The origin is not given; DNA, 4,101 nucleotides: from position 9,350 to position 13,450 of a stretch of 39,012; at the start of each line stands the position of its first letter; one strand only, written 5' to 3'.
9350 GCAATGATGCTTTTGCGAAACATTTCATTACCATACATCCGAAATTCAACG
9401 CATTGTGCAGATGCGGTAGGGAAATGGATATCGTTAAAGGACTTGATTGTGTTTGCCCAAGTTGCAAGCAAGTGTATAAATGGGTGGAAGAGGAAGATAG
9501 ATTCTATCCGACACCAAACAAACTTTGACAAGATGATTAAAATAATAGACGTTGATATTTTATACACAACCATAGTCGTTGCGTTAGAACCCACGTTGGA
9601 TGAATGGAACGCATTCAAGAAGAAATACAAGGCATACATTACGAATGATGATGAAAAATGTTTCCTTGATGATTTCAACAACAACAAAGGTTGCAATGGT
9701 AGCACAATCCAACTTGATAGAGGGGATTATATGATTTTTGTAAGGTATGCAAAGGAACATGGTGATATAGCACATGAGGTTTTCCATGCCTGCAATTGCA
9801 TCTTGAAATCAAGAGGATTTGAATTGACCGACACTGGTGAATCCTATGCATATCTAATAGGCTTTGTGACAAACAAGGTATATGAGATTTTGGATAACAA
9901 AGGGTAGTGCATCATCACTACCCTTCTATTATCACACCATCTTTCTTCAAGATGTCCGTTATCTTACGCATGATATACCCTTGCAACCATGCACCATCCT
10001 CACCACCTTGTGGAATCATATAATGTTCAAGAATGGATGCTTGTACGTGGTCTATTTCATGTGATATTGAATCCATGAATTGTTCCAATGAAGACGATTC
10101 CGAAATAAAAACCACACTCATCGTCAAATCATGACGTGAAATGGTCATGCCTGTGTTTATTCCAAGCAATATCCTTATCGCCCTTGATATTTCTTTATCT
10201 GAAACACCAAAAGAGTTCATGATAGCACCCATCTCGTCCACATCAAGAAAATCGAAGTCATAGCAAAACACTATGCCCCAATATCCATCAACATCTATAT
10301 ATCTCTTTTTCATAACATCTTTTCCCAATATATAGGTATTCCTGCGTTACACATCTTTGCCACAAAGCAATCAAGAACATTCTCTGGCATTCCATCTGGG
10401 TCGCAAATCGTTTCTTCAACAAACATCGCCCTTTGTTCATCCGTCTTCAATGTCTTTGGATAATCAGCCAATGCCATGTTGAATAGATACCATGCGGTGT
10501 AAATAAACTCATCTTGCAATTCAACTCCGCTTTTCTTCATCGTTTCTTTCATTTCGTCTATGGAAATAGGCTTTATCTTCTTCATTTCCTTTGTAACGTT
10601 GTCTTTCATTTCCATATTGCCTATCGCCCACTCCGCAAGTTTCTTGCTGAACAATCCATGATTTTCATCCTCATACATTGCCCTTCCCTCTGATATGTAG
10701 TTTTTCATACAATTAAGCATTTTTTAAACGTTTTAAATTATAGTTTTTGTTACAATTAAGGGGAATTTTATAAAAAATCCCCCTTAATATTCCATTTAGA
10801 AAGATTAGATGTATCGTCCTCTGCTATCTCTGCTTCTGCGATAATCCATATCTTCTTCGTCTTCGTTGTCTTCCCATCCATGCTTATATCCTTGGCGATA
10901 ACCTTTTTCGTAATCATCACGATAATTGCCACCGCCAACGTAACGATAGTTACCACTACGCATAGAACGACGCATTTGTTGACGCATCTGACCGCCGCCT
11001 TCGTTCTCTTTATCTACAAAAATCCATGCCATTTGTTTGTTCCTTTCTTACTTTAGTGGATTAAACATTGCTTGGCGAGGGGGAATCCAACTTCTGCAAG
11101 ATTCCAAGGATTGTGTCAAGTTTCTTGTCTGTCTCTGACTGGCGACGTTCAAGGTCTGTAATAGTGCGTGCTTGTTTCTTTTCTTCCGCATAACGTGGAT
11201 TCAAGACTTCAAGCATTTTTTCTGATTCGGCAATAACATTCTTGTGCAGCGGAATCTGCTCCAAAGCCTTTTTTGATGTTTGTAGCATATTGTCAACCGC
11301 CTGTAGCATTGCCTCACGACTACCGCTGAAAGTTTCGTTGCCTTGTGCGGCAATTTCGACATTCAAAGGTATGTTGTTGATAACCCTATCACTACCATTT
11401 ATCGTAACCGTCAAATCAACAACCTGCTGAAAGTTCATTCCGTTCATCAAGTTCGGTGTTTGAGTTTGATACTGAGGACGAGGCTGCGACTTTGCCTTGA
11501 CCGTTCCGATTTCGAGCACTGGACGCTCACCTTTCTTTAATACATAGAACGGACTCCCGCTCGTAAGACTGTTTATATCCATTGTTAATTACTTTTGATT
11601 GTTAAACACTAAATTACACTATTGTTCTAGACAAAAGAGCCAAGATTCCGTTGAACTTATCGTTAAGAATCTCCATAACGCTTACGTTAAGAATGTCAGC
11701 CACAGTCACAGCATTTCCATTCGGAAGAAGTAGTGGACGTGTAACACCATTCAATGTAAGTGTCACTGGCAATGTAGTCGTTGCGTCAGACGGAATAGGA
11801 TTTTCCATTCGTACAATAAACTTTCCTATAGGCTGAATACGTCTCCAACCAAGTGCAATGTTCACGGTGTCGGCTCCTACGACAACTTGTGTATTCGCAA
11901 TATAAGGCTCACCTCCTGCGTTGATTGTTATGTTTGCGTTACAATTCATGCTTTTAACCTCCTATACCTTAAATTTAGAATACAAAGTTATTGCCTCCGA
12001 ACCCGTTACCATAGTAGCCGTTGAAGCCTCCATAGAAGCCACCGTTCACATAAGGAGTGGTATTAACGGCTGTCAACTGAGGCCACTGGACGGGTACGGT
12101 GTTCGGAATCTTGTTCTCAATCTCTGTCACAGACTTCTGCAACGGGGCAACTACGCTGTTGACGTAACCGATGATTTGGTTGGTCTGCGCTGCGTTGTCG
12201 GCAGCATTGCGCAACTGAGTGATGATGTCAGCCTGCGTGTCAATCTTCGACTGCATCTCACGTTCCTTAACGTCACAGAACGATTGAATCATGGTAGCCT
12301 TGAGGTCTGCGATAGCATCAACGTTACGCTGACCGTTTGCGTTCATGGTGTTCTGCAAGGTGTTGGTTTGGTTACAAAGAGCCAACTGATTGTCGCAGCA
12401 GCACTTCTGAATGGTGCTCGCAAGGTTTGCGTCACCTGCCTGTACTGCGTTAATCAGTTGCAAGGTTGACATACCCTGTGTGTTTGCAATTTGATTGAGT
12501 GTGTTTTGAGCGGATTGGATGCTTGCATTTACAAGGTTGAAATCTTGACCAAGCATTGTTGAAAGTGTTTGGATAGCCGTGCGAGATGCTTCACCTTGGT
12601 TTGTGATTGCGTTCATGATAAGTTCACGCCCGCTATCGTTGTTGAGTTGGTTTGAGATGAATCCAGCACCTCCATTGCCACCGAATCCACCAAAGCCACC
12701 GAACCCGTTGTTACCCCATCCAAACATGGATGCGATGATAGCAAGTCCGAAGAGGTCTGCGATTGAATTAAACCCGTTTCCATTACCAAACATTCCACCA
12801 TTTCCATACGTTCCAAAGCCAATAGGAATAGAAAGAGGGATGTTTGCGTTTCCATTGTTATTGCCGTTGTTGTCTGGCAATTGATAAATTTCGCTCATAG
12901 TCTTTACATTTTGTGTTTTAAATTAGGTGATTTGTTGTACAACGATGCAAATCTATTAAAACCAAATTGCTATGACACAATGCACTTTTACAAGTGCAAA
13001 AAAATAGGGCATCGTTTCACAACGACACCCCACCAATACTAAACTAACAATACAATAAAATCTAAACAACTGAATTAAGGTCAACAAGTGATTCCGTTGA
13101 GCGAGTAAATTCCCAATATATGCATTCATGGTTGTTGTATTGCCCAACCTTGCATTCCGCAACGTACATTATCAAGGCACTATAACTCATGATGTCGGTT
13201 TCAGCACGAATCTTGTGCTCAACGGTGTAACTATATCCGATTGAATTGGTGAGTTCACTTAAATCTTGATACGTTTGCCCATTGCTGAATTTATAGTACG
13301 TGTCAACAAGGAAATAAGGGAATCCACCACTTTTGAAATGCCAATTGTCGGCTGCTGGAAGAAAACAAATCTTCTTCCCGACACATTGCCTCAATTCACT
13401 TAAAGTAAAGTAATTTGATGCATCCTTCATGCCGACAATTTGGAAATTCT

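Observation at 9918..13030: Terminator- and promoter-insulated six-gene ORFan cassette between the fibre gene and the replication block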

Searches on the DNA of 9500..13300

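Call 107: search_rna_families(source=window, start=9500, end=13300, threshold=evalue, max_evalue=1)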
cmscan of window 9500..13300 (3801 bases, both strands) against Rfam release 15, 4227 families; matches with E-value up to 1: 0.
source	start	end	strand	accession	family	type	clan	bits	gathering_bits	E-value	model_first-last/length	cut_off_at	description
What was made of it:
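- On Known RNA families (Rfam): No match at E up to 1 in 9500-13300 (call 107).
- Tried and rejected: Nothing (call 107).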

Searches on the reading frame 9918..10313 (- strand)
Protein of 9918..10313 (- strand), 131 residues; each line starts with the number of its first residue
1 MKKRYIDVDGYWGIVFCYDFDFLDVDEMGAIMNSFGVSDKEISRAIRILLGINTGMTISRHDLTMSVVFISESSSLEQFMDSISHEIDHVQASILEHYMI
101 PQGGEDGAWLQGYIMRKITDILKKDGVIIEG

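Call 5: search_protein_families(library=phrogs, proteins=[window:9918-10313:-], max_evalue=1)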
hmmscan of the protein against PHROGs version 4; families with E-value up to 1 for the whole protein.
window:9918-10313:- (131 aa): 2 families
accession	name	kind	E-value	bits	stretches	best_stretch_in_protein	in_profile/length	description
phrog_1365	-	unknown function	0.019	15.9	1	66-124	60-118/127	-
phrog_20647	-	unknown function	0.2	11.9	0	67-97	51-80/240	-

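Call 6: search_protein_families(library=pfam, proteins=[window:9918-10313:-], max_evalue=1)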
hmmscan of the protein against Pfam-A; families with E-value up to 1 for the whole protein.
window:9918-10313:- (131 aa): 0 families

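Call 21: search_solved_structures(query=A1, max_evalue=10, show_alignments=2)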
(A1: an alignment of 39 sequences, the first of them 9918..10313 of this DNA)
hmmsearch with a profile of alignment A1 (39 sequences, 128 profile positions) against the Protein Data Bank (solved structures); distinct sequences matched with E-value up to 10: 9.
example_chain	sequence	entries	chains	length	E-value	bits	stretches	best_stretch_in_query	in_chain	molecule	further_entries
7q8e_A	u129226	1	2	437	0.27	14.2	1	5-72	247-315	Lipid II isoglutaminyl synthase (glutamine-hydrolyzing) subunit MurT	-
6gs2_B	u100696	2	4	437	0.27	14.2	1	5-72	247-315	SA1708 protein | DUF1727 domain-containing protein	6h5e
5zjk_A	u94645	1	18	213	0.37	13.8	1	65-98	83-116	Myroilysin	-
5czw_A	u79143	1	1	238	0.45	13.5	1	64-98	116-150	Myroilysin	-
5gwd_A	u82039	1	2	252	0.52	13.3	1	65-98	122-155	Myroilysin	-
8vl3_A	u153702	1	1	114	0.59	13.1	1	23-52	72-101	De novo designed protein F3 parent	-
9vhe_A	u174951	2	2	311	1.1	12.3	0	93-115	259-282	Retron Ec78 reverse transcriptase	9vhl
7bb8_A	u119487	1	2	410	1.1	12.2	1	76-111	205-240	Neutral metalloprotease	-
3lyf_A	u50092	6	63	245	1.7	11.6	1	15-100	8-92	Nucleocapsid protein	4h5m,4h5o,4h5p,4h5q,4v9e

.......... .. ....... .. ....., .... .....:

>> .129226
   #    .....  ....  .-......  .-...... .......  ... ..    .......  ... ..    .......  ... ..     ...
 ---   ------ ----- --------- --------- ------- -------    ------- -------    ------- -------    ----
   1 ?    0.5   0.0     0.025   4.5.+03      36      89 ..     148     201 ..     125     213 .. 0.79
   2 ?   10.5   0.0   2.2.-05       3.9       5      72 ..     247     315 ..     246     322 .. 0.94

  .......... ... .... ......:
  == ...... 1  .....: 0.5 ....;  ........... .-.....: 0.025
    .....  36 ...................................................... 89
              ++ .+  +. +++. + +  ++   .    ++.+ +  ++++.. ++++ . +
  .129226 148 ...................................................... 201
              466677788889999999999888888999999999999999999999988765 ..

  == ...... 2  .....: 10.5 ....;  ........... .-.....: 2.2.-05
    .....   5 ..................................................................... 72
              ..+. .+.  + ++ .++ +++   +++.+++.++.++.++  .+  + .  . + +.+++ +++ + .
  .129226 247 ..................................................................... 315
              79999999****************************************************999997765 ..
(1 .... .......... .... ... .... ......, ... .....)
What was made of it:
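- On PolyVal, M78 (ImmA/IrrE) or SprT metallopeptidase families: PDB profile search: myroilysin at E 0.37 only (call 21).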

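Call 22: search_protein_families(library=pfam, alignment_id=A1, max_evalue=0.1)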
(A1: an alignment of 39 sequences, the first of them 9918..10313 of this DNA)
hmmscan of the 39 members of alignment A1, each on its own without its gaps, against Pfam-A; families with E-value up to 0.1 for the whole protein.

A. member 1, window:9918-10313:- (131 aa): 0 families

B. families by the number of members that match (of 39 scanned): 15 families
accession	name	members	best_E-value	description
PF20573.4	DUF6782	4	0.01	Putative metallopeptidase family (DUF6782)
PF06114.19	Peptidase_M78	3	0.0061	IrrE N-terminal-like domain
PF10263.15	SprT-like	3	0.0079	SprT-like family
PF24042.1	DUF7351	1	0.00018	Domain of unknown function (DUF7351)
PF14747.11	DUF4473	1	0.0031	Domain of unknown function (DUF4473)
PF19527.4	DUF6055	1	0.0041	Family of unknown function (DUF6055)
PF21183.3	HAT1_C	1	0.011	Histone acetyltransferase type B catalytic subunit, C-terminal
PF16412.11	DUF5020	1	0.021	Domain of unknown function (DUF5020)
PF19699.4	CLSTN_C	1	0.027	Calsyntenin C-terminal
PF17528.7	HdcB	1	0.029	Histidine decarboxylase maturation protein HdcB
PF08489.16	TiaS_FLD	1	0.03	TiaS FLD domain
PF13730.12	HTH_36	1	0.041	Helix-turn-helix domain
PF23872.1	DUF7227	1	0.047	Domain of unknown function (DUF7227)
PF07659.16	DUF1599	1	0.054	Nucleotide modification associated domain 1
PF09077.16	Phage-MuB_C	1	0.099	Mu B transposition protein, C terminal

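Call 23: search_protein_families(library=ncbifam, proteins=[window:9918-10313:-], max_evalue=0.1)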
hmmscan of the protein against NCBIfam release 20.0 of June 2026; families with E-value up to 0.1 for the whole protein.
window:9918-10313:- (131 aa): 0 families

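Call 89: search_protein_families(library=padloc, proteins=[window:9918-10313:-], max_evalue=0.1)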
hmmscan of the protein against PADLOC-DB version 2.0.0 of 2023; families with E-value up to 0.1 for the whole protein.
window:9918-10313:- (131 aa): 1 family
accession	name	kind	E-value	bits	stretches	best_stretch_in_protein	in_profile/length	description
PDLC04152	HEC-05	-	0.038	10.5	1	33-84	226-278/566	-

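Call 100: search_protein_families(library=pfam, proteins=[window:9918-10313:-], max_evalue=10)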
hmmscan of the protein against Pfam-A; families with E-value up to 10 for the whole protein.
window:9918-10313:- (131 aa): 0 families
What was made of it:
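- On PolyVal, M78 (ImmA/IrrE) or SprT metallopeptidase families: There is no PolyVal hit, even for the C3_41T2LP protein annotated as such (calls 22, 100).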
